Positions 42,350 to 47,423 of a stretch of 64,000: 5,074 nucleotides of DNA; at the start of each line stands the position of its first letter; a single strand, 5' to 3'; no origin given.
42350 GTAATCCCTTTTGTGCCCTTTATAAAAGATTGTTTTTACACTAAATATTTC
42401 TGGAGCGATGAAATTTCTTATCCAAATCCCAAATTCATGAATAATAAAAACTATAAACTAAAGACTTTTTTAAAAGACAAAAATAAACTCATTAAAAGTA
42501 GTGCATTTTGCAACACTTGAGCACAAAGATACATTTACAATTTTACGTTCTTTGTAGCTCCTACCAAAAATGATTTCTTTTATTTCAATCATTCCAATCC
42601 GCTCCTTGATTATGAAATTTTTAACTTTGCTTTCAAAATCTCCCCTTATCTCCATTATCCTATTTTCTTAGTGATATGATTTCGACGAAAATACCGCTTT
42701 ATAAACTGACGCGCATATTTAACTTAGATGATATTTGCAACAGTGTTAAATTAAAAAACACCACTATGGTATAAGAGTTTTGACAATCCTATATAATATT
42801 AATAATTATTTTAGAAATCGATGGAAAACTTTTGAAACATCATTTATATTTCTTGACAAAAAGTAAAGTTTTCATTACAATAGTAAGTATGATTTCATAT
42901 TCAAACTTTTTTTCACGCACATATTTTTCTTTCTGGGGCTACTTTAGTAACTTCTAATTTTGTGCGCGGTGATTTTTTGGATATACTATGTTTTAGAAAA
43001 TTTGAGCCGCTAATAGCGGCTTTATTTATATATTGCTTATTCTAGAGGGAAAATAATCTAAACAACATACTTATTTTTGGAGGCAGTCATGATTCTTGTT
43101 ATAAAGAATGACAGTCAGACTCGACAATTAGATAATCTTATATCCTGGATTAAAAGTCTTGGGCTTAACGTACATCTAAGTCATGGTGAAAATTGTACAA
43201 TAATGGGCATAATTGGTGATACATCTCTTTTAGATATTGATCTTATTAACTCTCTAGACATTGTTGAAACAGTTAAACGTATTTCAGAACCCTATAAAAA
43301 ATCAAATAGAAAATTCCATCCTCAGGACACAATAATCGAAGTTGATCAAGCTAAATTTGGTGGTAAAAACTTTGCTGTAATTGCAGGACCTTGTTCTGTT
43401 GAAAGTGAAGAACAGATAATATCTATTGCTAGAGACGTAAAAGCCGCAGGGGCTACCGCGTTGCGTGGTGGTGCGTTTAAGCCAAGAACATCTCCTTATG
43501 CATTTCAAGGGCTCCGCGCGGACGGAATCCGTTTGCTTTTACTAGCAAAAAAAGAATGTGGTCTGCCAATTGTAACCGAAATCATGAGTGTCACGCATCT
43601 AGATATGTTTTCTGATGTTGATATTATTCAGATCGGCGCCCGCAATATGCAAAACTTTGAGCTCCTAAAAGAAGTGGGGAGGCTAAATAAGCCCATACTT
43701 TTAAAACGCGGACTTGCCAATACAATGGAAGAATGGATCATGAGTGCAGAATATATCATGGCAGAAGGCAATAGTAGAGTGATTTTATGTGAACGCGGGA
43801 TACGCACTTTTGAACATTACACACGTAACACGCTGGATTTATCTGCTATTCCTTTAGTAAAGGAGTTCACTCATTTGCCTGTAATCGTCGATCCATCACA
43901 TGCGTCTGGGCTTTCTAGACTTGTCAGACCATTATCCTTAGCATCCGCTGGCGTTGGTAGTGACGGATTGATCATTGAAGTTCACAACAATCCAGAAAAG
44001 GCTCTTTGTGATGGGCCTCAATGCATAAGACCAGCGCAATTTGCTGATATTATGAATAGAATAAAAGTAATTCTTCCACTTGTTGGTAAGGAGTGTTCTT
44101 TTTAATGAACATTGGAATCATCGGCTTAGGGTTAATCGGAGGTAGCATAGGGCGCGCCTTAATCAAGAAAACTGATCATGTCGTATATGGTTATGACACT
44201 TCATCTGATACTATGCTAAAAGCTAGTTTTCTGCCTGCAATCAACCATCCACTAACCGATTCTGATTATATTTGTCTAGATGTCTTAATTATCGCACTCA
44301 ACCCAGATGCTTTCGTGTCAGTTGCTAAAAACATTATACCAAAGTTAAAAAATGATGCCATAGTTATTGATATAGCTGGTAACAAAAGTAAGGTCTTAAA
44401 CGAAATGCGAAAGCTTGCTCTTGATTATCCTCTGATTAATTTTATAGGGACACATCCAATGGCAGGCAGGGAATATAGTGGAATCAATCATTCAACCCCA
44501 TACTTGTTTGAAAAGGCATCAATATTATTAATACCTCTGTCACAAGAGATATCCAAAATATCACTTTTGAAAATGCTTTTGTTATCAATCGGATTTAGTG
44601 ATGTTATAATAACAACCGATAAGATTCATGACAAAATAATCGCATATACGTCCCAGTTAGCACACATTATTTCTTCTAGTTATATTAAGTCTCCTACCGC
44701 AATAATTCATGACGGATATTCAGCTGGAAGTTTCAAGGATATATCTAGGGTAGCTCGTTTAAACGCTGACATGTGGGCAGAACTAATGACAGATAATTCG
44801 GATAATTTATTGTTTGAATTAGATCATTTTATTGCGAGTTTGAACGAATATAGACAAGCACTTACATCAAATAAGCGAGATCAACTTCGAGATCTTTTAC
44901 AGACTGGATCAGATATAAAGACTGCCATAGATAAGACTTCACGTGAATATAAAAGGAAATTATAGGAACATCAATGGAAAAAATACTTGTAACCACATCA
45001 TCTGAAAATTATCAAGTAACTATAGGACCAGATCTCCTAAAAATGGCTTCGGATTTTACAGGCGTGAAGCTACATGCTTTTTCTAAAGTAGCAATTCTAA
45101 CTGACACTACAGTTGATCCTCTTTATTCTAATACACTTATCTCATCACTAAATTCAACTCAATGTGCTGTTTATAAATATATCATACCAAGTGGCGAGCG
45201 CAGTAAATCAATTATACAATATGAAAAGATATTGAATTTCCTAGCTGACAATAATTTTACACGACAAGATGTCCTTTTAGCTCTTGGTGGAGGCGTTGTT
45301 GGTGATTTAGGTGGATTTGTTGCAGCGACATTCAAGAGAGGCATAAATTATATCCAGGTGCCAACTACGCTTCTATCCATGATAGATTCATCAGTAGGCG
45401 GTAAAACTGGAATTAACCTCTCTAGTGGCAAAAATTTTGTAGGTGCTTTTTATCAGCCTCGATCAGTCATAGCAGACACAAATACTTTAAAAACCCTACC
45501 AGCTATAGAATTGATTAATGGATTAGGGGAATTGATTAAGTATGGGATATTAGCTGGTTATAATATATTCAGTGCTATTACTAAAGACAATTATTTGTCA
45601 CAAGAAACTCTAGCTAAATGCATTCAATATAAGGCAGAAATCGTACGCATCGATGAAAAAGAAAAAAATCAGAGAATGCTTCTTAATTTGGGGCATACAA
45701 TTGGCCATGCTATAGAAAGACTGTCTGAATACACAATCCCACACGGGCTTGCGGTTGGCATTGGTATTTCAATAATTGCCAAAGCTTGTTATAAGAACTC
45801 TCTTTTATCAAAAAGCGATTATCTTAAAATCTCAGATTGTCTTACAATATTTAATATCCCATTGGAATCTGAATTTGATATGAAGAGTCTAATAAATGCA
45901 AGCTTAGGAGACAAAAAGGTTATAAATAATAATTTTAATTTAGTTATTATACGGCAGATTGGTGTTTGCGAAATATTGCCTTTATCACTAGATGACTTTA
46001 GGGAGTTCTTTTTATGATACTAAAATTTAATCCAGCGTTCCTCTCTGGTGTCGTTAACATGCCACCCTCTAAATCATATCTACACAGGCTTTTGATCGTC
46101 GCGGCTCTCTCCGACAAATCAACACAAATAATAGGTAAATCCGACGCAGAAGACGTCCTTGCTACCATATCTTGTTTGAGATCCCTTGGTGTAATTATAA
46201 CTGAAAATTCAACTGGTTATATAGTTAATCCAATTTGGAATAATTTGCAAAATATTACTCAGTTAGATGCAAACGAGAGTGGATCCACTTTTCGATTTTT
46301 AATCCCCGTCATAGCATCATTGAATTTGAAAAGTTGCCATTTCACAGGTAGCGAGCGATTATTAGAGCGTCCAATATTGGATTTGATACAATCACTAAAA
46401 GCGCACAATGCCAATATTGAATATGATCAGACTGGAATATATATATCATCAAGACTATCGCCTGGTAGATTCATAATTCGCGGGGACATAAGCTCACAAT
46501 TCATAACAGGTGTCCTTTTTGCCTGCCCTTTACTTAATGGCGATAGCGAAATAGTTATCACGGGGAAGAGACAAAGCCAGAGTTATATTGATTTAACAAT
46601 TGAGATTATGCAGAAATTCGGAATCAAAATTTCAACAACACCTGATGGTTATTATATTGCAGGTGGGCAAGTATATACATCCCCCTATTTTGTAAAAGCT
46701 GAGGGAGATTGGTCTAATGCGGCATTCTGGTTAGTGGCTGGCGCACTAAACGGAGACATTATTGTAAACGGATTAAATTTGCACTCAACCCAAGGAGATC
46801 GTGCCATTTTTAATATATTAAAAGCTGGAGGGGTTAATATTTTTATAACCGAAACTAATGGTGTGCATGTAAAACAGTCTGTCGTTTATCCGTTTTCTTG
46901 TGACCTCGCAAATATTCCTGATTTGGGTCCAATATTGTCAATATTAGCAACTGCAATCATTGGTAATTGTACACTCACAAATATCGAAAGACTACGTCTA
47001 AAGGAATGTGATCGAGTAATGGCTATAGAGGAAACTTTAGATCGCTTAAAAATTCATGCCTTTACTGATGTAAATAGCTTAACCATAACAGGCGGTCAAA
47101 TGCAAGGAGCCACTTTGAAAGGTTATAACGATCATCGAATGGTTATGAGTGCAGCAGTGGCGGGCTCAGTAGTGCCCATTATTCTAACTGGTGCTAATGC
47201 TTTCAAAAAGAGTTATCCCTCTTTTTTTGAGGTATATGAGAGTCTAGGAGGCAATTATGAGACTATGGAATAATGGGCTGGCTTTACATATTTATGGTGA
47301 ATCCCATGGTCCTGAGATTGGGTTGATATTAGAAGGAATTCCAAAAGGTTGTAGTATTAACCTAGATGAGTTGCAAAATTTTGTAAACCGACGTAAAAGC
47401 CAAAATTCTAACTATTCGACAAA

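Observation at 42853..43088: Half-aromatic leaderless leader peptide plus terminator: a ribosome-mediated attenuator for the whole aromatic amino acid operon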

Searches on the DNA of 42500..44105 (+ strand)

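Call 5: search_rna_families(source=window, start=42500, end=43200, threshold=evalue, max_evalue=10)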
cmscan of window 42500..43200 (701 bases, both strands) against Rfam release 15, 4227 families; matches with E-value up to 10: 2.
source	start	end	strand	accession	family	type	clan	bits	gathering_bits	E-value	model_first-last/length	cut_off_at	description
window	42997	43072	+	RF02900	AaHKsRNA82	Gene; sRNA;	-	24.3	51.4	0.27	1-81/81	no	Aggregatibacter sRNA 82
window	42939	43029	+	RF00513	Trp_leader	Cis-reg; leader;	-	17.5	41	0.94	1-100/100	no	Tryptophan operon leader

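Call 36: search_rna_families(sources=[L001, L002, L006, L007, L013, L020, L022, L033, L039, L047, L050, L052, L062, L064, L066, L071, L077, L080, L003, L005], threshold=gathering)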
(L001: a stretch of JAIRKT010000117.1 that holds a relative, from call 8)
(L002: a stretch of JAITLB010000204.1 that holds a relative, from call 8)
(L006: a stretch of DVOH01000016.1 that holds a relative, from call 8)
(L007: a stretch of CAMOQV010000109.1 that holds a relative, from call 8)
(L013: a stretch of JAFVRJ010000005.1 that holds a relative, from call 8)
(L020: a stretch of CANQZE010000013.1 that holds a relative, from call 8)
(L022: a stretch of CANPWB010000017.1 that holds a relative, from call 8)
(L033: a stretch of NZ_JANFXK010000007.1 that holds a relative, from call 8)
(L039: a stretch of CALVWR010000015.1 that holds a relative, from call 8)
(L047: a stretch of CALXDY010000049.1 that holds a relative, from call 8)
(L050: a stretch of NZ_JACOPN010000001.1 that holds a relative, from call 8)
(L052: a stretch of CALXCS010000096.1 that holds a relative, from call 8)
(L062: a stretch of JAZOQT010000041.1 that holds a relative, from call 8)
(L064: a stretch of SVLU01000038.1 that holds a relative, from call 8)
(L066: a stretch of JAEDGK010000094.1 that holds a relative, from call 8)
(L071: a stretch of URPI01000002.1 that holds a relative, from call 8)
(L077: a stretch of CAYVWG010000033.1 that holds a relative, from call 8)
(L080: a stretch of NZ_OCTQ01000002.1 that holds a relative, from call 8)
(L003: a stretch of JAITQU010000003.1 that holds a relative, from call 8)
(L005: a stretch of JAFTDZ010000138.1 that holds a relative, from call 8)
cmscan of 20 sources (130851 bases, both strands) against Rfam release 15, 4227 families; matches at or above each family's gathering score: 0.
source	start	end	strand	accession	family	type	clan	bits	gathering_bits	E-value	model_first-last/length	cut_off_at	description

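Call 42: search_rna_families(sources=[L028, L031, L036, L040, L041, L046, L053, L067, L056, L078, L079, L044, L054, L034, L030, L076], threshold=gathering)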
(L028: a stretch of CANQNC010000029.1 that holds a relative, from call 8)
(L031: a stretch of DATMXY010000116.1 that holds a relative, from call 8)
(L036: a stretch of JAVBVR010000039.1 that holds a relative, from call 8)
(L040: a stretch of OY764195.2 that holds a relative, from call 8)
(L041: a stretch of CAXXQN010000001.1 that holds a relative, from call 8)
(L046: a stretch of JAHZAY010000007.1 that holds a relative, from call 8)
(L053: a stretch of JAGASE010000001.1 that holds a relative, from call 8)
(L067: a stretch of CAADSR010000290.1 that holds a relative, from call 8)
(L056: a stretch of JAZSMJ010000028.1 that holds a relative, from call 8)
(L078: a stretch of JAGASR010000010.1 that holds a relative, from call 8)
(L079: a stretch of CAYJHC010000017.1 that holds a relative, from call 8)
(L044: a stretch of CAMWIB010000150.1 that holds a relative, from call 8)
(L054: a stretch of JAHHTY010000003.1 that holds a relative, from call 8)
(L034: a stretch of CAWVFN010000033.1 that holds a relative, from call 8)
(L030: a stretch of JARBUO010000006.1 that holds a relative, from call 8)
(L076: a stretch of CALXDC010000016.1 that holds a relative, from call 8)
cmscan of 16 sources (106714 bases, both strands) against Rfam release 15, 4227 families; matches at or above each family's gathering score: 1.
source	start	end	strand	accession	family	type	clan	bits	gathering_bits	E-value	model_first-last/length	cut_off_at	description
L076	299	523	+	RF01854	Bacteria_large_SRP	Gene;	CL00003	99.6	60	6.2e-14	1-256/256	no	Bacterial large signal recognition particle RNA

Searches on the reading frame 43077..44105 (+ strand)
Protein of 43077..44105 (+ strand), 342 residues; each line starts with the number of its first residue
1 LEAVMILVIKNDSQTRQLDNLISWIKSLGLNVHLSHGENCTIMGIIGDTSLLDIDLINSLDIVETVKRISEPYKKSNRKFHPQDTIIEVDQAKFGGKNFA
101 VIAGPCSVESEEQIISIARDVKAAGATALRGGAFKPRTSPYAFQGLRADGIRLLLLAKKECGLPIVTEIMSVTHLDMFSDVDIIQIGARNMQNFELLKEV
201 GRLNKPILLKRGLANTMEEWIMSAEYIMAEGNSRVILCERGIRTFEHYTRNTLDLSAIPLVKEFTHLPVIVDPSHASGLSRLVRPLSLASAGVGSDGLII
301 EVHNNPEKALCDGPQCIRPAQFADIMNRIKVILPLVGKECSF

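Call 7: search_protein_families(library=pfam, proteins=[window:43077-44105:+])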
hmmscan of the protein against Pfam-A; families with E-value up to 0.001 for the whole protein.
window:43077-44105:+ (342 aa): 3 families
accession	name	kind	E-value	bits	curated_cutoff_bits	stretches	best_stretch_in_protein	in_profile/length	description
PF00793.26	DAHP_synth_1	-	1.1e-75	254.5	25.5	1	95-328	14-263/270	DAHP synthetase I family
PF18152.6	DAHP_snth_FXD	-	1.5e-20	73.2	27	1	5-71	1-67/67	DAHP synthase ferredoxin-like domain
PF03102.20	NeuB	-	2.9e-05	24.1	22.1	1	158-238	65-146/241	NeuB family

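Call 8: find_related_loci(query=window:43089-44105:+, collection=genome_contigs, flank=3000)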
Query window:43089-44105:+ (338 aa) in genome_contigs; peptide patterns used: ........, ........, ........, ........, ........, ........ (x = any residue, [..] = any of these).
482 stretches matched a pattern; 442 encode a relative of the query (tblastn E <= 1e-3); the best 80 are kept; 80 distinct loci.
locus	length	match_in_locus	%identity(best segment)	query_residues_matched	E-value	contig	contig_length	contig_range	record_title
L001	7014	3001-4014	92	1-338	0e+0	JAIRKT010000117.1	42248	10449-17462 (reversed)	MAG: Christensenellaceae bacterium isolate Cc175_bin14 k119_3448500, whole genome shotgun sequence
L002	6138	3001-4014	86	1-338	0e+0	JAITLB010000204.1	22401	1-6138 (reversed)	MAG: Christensenellaceae bacterium isolate Pcl387_bin85 k119_308172, whole genome shotgun sequence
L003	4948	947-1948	82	1-334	0e+0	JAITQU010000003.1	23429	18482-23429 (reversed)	MAG: Christensenellaceae bacterium isolate Roe453_bin112 k119_2298816, whole genome shotgun sequence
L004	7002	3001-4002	73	1-334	4e-173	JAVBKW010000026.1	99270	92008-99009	MAG: Eubacteriales bacterium isolate EPI_MAG_00007 c_000003579919, whole genome shotgun sequence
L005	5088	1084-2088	73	1-335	8e-169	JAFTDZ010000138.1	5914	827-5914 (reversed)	MAG: Clostridia bacterium isolate RGIG3732 Goat_Rumen.Co__c1102245, whole genome shotgun sequence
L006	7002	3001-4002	71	1-334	3e-167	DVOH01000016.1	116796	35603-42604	MAG TPA_asm: Candidatus Stercoripulliclostridium merdipullorum isolate 23406 CHK104__C263867_L116796_ERR2241852, whole g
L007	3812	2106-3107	71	1-334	3e-172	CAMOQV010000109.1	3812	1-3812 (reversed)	MAG: uncultured Clostridia bacterium isolate SRR873606_bin.71_metaWRAP_v1.3_MAG genome assembly, contig: NODE_81206_leng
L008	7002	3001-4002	71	1-334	2e-165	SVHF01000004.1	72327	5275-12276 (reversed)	MAG: Clostridiales bacterium isolate SIG377 NODE_56_length_72327_cov_161.960457, whole genome shotgun sequence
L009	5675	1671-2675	67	1-335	2e-165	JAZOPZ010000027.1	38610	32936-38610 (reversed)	MAG: Christensenellaceae bacterium isolate T1900045570_YK20190264.MAGScoT_cleanbin_000013 SGB_7972_k141_2405865, whole g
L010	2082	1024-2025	70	1-334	1e-175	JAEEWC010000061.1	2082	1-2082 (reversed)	MAG: Clostridia bacterium isolate Tb.RUG.47 k141_3531762_flag=0_multi=42.6213_len=2082, whole genome shotgun sequence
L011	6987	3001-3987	69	1-329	8e-163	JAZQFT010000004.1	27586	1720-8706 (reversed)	MAG: Ruminococcus sp. isolate T1900044632_TS20190098.MAGScoT_cleanbin_000018 SGB_1067_k141_283288, whole genome shotgun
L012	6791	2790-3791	68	1-334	2e-162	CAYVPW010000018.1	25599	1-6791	MAG TPA_asm: uncultured Christensenella sp. isolate SRP350583_co1_581 genome assembly, contig: NODE_3203_length_25599_co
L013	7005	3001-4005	70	1-335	4e-162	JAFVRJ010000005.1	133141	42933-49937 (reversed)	MAG: Clostridia bacterium isolate RGIG5325 Sheep_Colon-2__c209493, whole genome shotgun sequence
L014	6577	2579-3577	72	1-334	4e-162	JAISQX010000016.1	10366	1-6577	MAG: Clostridiales bacterium isolate Kf353_bin26 k119_5101772, whole genome shotgun sequence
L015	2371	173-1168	69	1-332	2e-173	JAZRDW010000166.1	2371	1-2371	MAG: Christensenellaceae bacterium isolate T1900045503_YK20190197.MAGScoT_cleanbin_000025 SGB_7512_k141_835058, whole ge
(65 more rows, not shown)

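Call 51: find_encoding_contigs(protein=window:43089-44105:+, flank=1500, max_places=4)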
Protein window:43089-44105:+ (338 aa): 1 contig read that carries it; 1 place shown.
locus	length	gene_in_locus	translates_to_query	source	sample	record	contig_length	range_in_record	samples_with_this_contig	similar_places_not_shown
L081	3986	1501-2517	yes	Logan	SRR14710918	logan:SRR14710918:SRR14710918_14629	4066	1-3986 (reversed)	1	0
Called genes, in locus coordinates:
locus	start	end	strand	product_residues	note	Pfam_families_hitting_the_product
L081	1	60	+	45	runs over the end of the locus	?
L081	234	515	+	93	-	-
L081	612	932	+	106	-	-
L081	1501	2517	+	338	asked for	PF18152:DAHP_snth_FXD, PF00793:DAHP_synth_1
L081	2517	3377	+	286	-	PF03807:F420_oxidored (weak), PF02153:PDH_N, PF20463:PDH_C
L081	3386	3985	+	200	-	?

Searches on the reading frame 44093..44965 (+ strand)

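Call 7: search_protein_families(library=pfam, proteins=[window:44093-44965:+])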
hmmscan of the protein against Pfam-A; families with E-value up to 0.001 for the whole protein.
window:44093-44965:+ (290 aa): 5 families
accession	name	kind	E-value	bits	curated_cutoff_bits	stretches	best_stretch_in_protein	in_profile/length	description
PF02153.23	PDH_N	-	5.4e-20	71.9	26.5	1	19-166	1-148/154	Prephenate dehydrogenase, nucleotide-binding domain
PF20463.3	PDH_C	-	3.1e-16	60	22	1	178-270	4-101/102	Prephenate dehydrogenase, dimerization domain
PF03807.23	F420_oxidored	-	2.5e-07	31.6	21.6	1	7-95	2-92/94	NADP oxidoreductase coenzyme F420-dependent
PF03446.21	NAD_binding_2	-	6.4e-05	23.5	21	1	6-107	1-105/161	NAD binding domain of 6-phosphogluconate dehydrogenase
PF02826.25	2-Hacid_dh_C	-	0.00024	20.9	25.1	1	6-95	38-127/178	D-isomer specific 2-hydroxyacid dehydrogenase, NAD binding domain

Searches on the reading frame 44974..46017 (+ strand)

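Call 7: search_protein_families(library=pfam, proteins=[window:44974-46017:+])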
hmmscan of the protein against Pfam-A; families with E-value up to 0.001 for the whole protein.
window:44974-46017:+ (347 aa): 3 families
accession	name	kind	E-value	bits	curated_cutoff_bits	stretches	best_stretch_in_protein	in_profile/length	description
PF01761.26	DHQ_synthase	-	3.6e-47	159.2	24.2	1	69-180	2-113/115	3-dehydroquinate synthase N-terminal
PF24621.2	DHQS_C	-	1.3e-32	113.1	27.6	1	183-316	1-144/144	3-dehydroquinate synthase C-terminal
PF13685.12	Fe-ADH_2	-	4.8e-08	33.6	28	1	32-172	15-145/149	Iron-containing alcohol dehydrogenase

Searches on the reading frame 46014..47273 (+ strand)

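Call 7: search_protein_families(library=pfam, proteins=[window:46014-47273:+])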
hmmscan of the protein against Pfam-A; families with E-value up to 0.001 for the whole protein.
window:46014-47273:+ (419 aa): 1 family
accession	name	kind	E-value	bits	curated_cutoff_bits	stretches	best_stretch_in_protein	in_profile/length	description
PF00275.25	EPSP_synthase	-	5e-82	276.3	22.8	1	9-407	6-416/417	EPSP synthase (3-phosphoshikimate 1-carboxyvinyltransferase)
